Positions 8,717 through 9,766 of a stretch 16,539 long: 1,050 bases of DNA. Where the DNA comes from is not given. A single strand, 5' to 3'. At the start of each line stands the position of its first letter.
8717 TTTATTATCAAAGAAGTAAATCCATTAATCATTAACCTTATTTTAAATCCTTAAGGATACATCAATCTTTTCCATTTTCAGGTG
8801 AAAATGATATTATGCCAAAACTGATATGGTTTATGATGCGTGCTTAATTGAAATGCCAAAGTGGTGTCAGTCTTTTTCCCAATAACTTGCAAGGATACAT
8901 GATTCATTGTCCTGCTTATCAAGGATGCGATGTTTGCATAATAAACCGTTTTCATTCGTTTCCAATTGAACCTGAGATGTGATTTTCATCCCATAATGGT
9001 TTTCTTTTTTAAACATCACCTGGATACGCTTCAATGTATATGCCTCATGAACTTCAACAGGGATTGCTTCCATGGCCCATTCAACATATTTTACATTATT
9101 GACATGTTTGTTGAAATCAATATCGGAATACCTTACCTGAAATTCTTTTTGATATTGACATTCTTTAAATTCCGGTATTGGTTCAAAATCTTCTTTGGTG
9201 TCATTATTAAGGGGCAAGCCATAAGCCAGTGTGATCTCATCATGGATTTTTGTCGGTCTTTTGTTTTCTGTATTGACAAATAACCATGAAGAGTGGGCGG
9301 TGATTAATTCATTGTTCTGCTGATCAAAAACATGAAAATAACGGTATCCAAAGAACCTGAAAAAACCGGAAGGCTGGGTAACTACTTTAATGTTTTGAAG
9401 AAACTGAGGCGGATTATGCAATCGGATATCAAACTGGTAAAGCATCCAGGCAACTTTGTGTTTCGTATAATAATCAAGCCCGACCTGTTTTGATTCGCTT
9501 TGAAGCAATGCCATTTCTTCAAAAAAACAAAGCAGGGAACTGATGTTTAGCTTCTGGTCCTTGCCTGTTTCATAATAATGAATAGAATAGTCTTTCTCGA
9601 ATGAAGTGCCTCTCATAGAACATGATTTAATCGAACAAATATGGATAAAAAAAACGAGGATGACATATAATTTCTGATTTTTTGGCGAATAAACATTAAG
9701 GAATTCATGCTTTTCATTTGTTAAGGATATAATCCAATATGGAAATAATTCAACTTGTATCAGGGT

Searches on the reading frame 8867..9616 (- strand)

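Call 59: search_protein_families(library=pfam, proteins=[window:8867-9616:-], max_evalue=0.001)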
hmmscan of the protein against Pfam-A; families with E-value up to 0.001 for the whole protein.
window:8867-9616:- (249 aa): 4 families
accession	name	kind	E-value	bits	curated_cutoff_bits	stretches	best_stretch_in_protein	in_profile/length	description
PF01643.23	Acyl-ACP_TE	-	7.4e-30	103.8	23.7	1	4-130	2-129/131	Acyl-ACP thioesterase N-terminal domain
PF20791.3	Acyl-ACP_TE_C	-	2e-27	95.8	21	1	154-248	7-101/101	Acyl-ACP thioesterase C-terminal domain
PF13279.12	4HBT_2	-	3.4e-10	40.9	25.5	1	161-239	1-93/122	Thioesterase-like superfamily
PF17670.6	DUF5530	-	4.4e-05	23.7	25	0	3-28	94-119/141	Family of unknown function (DUF5530)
